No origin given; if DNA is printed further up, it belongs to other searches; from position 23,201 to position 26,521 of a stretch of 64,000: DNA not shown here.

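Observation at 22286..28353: Four-gene operon of IPT/TIG and Big-domain lipoproteins with paralogous CarboxypepD_reg-like N-domains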

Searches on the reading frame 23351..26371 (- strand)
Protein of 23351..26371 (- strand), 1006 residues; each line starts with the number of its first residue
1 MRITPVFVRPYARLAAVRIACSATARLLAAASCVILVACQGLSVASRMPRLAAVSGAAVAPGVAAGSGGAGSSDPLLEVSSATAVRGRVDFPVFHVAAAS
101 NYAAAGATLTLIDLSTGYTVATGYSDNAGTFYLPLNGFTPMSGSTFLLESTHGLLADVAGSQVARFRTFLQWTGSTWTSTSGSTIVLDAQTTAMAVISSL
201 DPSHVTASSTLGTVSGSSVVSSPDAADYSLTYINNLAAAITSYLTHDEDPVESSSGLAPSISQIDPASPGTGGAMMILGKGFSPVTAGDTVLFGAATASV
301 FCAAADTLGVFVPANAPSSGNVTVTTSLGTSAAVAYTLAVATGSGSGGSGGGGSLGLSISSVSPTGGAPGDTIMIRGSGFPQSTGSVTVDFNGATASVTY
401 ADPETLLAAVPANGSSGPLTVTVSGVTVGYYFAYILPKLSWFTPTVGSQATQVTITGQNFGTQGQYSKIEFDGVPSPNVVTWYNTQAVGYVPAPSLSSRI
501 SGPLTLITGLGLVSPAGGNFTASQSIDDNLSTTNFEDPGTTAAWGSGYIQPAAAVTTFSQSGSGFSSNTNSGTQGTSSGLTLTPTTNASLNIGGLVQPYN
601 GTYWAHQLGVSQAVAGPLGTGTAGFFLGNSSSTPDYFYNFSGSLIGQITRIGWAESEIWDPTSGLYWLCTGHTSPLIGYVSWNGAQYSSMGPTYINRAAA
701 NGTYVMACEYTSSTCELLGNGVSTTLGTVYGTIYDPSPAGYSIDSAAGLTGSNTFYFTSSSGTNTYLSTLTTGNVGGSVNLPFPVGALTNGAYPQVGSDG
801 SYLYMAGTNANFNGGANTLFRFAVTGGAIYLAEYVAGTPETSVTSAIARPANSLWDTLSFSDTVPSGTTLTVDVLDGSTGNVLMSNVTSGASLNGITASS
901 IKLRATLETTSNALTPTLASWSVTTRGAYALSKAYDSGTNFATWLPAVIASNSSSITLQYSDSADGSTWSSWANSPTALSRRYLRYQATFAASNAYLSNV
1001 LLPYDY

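Call 3: search_protein_families(library=pfam, proteins=[window:23351-26371:-], max_evalue=0.01)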
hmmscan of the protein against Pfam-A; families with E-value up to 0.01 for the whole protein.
window:23351-26371:- (1006 aa): 1 family
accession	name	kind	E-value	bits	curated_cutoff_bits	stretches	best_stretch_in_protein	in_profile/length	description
PF01833.30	TIG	-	2.4e-15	56.7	20.9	3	358-427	2-72/84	IPT/TIG domain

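Call 4: search_protein_families(library=ncbifam, proteins=[window:23351-26371:-], max_evalue=0.01)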
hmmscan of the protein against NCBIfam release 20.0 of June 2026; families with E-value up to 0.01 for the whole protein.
window:23351-26371:- (1006 aa): 1 family
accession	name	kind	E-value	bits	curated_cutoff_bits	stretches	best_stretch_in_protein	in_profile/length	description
NF047769.1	LIC10067_lipo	equivalog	4.9e-11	42.3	200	2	365-426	45-115/239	LIC10067 family putative lipoprotein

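Call 8: find_encoding_contigs(protein=window:23351-26371:-, flank=10000, max_places=6)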
Protein window:23351-26371:- (1006 aa): 3 contigs read that carry it; 2 places shown.
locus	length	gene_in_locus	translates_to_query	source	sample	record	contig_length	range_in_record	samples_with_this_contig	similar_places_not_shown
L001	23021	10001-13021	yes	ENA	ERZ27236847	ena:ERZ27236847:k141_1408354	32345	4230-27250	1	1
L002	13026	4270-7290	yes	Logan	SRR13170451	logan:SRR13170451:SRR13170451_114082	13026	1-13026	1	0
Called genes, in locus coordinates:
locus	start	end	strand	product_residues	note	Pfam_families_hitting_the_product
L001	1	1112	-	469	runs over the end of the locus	PF02347:GDC-P, PF00155:Aminotran_1_2 (weak)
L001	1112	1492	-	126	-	PF01597:GCV_H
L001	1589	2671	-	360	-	PF01571:GCV_T, PF08669:GCV_T_C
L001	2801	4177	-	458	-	PF00232:Glyco_hydro_1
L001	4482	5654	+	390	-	PF00082:Peptidase_S8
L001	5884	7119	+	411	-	PF08450:SGL (faint), PF25021:TEN_NHL (weak), PF01436:NHL (weak), PF24684:Vgb_lyase (faint), PF25021:TEN_NHL (weak)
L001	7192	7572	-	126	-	PF13560:HTH_31, PF01381:HTH_3, PF12844:HTH_19 (weak)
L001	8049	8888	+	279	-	PF02368:Big_2 (weak)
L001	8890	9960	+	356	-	-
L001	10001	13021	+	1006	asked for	PF01833:TIG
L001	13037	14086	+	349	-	PF01833:TIG (weak)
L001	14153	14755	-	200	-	PF00857:Isochorismatase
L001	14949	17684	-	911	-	PF21508:MenC_N (faint), PF13378:MR_MLE_C, PF00501:AMP-binding, PF13193:AMP-binding_C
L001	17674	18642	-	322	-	PF01040:UbiA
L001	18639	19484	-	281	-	PF00378:ECH_1, PF16113:ECH_2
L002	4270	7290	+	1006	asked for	PF01833:TIG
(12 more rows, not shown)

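Call 9: find_homologous_proteins(query=window:23351-26371:-)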
Query window:23351-26371:- (1006 aa): 22 proteins with E <= 0.001 among 8000 candidates.
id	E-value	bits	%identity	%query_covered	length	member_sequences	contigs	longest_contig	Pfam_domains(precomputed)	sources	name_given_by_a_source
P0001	0.0e+0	2143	100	100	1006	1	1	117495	PF01833.31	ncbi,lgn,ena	-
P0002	1.3e-220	753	47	92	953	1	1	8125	PF01833.31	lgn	-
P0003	2.9e-220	752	47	92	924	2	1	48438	PF01833.31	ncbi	ncbi:MAG TPA: IPT/TIG domain-containing protein [Pantanalinema sp.]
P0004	1.6e-216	740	47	92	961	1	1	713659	PF01833.31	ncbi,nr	ncbi:IPT/TIG domain-containing protein [bacterium]|nr:IPT/TIG domain-containing protein [bacterium]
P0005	9.6e-214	730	45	97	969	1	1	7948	PF01833.31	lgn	-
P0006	3.9e-157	543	38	94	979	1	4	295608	PF01833.31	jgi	jgi:hypothetical protein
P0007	2.1e-152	527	36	98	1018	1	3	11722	PF01833.31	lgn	-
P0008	8.2e-146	506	36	98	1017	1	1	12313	PF01833.31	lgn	-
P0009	1.0e-67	247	38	51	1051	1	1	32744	PF01833.31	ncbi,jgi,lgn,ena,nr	ncbi:MAG: IPT/TIG domain-containing protein [Candidatus Sericytochromatia bacterium]|nr:IPT/TIG doma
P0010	5.2e-65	238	37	52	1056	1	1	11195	PF01833.31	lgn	-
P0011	1.8e-62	230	31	23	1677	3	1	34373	PF01833.31,PF05593.20,PF25023.2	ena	-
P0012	1.2e-40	158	31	21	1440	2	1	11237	PF01833.31,PF20144.6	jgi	-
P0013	4.5e-18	83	34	23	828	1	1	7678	PF01833.31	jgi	jgi:YD repeat-containing protein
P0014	3.7e-16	77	36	32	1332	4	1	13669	PF13715.13,PF01833.31,PF05593.20,PF17802.8,PF13620.13,PF22904.4,PF17210.10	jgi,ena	-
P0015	3.4e-14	70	32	12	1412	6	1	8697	PF01833.31,PF13385.14,PF20144.6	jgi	jgi:YD repeat-containing protein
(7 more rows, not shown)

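Call 10: find_encoding_contigs(protein=P0004, flank=10000, max_places=2)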
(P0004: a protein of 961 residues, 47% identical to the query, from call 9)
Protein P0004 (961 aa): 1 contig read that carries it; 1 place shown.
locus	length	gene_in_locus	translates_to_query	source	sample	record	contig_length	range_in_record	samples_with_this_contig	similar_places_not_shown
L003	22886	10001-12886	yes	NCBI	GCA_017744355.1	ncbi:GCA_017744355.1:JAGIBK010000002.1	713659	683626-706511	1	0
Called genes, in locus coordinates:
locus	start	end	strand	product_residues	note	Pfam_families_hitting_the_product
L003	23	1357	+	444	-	PF01029:NusB, PF17125:Methyltr_RsmF_N (faint), PF22458:RsmF-B_ferredox, PF01135:PCMT (weak), PF01189:Methyltr_RsmB-F, PF13847:Methyltransf_31, PF13649:Methyltransf_25 (faint)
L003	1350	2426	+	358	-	PF21016:RlmN_N, PF04055:Radical_SAM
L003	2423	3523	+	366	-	PF16745:RsgA_N (weak), PF03193:RsgA_GTPase, PF01926:MMR_HSR1 (weak)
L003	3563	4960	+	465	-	PF00483:NTP_transferase, PF01128:IspD, PF12804:NTP_transf_3, PF14602:Hexapep_2 (faint), PF25084:LbH_EIF2B (weak), PF25087:GMPPB_C (faint), PF00132:Hexapep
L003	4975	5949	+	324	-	PF13793:Pribosyltran_N, PF00156:Pribosyltran, PF14572:Pribosyl_synth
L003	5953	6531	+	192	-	PF01195:Pept_tRNA_hydro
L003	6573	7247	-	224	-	-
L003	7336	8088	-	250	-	-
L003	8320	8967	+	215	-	-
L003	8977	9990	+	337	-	-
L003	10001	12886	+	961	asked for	PF01833:TIG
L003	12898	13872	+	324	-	PF01833:TIG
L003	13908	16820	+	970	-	-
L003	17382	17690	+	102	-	-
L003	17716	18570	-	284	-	-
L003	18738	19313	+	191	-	PF01965:DJ-1_PfpI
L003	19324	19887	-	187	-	PF00730:HhH-GPD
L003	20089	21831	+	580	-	PF00989:PAS, PF08448:PAS_4, PF13426:PAS_9 (weak), PF00512:HisKA, PF13581:HATPase_c_2 (faint), PF02518:HATPase_c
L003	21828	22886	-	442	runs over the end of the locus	PF03415:Peptidase_C11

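Call 11: find_encoding_contigs(protein=P0006, flank=10000, max_places=2)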
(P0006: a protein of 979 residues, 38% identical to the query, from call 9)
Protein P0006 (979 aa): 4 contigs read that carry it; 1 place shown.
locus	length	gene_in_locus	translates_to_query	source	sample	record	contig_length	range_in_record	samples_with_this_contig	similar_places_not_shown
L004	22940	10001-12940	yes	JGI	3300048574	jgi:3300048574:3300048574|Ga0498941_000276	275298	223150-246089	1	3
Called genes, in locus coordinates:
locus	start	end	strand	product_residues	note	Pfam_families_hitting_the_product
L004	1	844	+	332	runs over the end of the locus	PF07963:N_methyl (weak)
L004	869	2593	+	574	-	PF03958:Secretin_N, PF00263:Secretin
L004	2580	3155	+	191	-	-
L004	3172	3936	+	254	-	PF12679:ABC2_membrane_2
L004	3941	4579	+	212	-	-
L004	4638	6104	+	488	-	PF04326:SLFN_AlbA_2, PF13749:HATPase_c_4, PF08279:HTH_11 (weak)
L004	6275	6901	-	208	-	PF00395:SLH (weak)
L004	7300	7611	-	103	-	-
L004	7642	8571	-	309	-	-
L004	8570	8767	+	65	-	-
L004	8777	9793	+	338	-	PF01833:TIG (weak)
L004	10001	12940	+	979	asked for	PF01833:TIG (weak)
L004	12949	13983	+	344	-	PF01833:TIG (weak)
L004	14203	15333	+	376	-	PF26745:SPM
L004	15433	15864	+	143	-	PF18765:Polbeta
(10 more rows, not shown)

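Call 12: find_encoding_contigs(protein=P0009, flank=10000, max_places=2)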
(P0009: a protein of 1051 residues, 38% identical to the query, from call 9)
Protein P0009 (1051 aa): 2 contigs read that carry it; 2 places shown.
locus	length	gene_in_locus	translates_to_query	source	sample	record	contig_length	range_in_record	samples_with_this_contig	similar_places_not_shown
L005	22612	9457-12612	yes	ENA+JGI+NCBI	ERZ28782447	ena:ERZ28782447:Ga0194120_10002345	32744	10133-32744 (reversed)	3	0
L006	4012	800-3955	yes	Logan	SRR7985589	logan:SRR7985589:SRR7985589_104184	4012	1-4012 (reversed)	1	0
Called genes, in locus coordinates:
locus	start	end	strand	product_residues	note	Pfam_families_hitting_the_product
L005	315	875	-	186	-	-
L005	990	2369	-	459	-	PF00919:UPF0004, PF04055:Radical_SAM, PF01938:TRAM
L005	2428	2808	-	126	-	PF16320:Ribosomal_L12_N, PF00542:Ribosomal_L12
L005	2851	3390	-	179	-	PF00466:Ribosomal_L10, PF27436:RL10_C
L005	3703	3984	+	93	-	-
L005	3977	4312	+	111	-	PF02452:PemK_toxin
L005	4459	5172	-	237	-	PF00687:Ribosomal_L1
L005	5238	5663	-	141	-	PF03946:Ribosomal_L11_N, PF00298:Ribosomal_L11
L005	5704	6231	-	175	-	PF02357:NusG, PF00467:KOW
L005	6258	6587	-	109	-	PF00584:SecE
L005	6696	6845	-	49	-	PF00471:Ribosomal_L33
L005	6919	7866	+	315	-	PF00535:Glycos_transf_2, PF10111:Glyco_tranf_2_2 (weak), PF13641:Glyco_tranf_2_3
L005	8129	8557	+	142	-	PF02675:AdoMet_dc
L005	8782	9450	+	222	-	PF02368:Big_2 (weak)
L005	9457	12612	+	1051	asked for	PF01833:TIG (weak)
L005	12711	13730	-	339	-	-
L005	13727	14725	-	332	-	PF01833:TIG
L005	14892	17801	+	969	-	PF12895:ANAPC3 (faint), PF00515:TPR_1 (faint), PF13174:TPR_6 (faint), PF13176:TPR_7 (faint), PF13181:TPR_8 (faint), PF13432:TPR_16, PF07719:TPR_2 (weak), PF13432:TPR_16 (weak), +5 more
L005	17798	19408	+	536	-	-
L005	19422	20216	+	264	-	PF03544:TonB_C, PF13103:TonB_2 (weak)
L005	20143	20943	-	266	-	PF21948:LplA-B_cat, PF03099:BPL_LplA_LipB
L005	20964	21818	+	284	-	PF00376:MerR (weak), PF13411:MerR_1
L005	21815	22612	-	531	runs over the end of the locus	PF00082:Peptidase_S8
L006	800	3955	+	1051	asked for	PF01833:TIG (weak)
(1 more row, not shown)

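Call 18: find_related_loci(query=A1, collection=genome_contigs, flank=8000)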
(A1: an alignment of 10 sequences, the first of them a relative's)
Query A1 (1006 aa) in genome_contigs; peptide patterns used: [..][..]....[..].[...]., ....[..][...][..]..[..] (x = any residue, [..] = any of these).
13 stretches matched a pattern, but none encodes a relative of the query by tblastn (E <= 1e-3).

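Call 26: search_solved_structures(query=A1, max_evalue=1)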
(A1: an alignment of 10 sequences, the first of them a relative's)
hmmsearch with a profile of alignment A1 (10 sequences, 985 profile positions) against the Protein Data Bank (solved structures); distinct sequences matched with E-value up to 1: 25.
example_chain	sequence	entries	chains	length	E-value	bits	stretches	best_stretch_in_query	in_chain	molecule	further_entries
1cyg_A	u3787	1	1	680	1.2e-07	33.9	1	421-519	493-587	CYCLODEXTRIN GLUCANOTRANSFERASE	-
4jcm_A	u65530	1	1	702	2.4e-05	26.3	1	344-420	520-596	Cyclodextrin glucanotransferase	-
3kya_A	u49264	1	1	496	0.00051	21.9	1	340-411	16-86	Putative phosphatase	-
8fis_J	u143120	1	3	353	0.0018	20.1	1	319-377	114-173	J3-VRC26.25 Light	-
6qb3_X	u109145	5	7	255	0.0018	20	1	322-377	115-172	scFv55 | scFv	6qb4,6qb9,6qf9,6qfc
7u9e_H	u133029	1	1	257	0.0028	19.4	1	318-379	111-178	230AL-26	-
8tni_H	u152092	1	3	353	0.0034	19.1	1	319-377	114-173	Light chain of bi-specific antibody CAP256L-R27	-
7y6k_E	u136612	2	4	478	0.0093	17.7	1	329-378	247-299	Bispecific anitybody (scFv and light chain of the antibody)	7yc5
3hrp_A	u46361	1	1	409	0.01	17.6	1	420-534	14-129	Uncharacterized protein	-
4buh_A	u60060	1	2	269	0.018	16.7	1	323-378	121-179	CLONE M0418 SCFV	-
8r4q_B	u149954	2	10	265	0.026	16.2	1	323-377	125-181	scFvH1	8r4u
8r4o_B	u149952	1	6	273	0.027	16.1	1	323-377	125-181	scFvH1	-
4hw6_A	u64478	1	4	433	0.037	15.7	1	343-411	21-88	hypothetical protein, IPT/TIG domain protein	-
8i5l_D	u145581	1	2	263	0.048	15.3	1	318-376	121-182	scFv fragment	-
6ikm_a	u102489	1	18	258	0.094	14.4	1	322-377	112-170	ScFv5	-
3tc9_A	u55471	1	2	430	0.2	13.3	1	342-408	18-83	Hypothetical hydrolase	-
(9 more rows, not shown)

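Call 30: predict_structure(alignment_id=A1)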
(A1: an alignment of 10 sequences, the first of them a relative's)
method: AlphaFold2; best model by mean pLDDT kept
length: 1006 residues; sequences in the alignment: 10
mean_pLDDT: 60.5   pTM: 0.40
mean pLDDT of the five models: 60.5, 58.5, 58.3, 57.2, 52.3
residues with pLDDT >= 90: 52; 70-90: 372; 50-70: 227; < 50: 355
segments of 3 or more residues with pLDDT < 50: 1-109, 117-120, 124-131, 136-138, 150-167, 174-185, 206-226, 235-256, 340-355, 562-604, 611-625, 642-647, 649-656, 669-696, 710-712, 721-729, 731-741, 834-839, 911-916
pLDDT, mean of each block of 10 residues (from residue 1): 26 26 34 30 22 22 22 21 29 36 39 50 47 51 54 33 45 44 46 53 49 42 48 49 37 51 70 71 66 78 66 72 79 70 29 52 69 76 80 82 76 77 80 79 91 89 86 90 89 83 88 86 83 74 82 72 34 25 33 29 48 32 47 56 47 50 55 34 34 49 65 56 40 40 69 77 78 70 74 68 75 63 74 50 71 86 61 83 89 87 70 51 86 70 86 86 85 87 85 86 86
secondary structure, 60 per line:
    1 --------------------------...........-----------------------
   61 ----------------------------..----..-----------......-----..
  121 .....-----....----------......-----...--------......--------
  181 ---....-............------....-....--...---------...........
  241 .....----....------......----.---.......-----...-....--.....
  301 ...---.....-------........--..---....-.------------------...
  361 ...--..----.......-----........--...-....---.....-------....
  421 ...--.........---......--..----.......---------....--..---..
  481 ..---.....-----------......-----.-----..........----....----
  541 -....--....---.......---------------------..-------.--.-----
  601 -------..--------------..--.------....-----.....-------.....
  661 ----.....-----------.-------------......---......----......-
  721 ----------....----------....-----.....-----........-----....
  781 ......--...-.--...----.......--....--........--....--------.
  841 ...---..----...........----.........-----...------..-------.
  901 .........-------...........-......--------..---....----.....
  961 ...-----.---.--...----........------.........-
elements in order (helices of 4 or more, strands of 3 or more residues): H27-37 E108-113 E119-125 E131-134 E145-150 E167-172 E184-187 H189-200 H207-210 E212-215 E218-220 H230-245 H250-253 E260-265 E274-280 E290-293 E296-303 E307-311 E319-326 E334-337 E358-363 E372-378 E387-391 E394-396 E398-401 E405-409 E417-423 E426-434 E438-443 E452-458 E468-471 E479-482 E486-490 E502-507 E519-528 E542-545 E548-551 E555-561 E635-638 E644-648 E656-660 E665-669 E695-700 E704-709 E714-719 E731-734 E745-748 E754-758 E764-771 E777-786 E796-798 E803-809 E818-825 E828-831 E840-843 E853-863 E868-876 E882-884 E900-909 E917-927 E929-934 E948-951 E956-963 E983-990 E997-1005
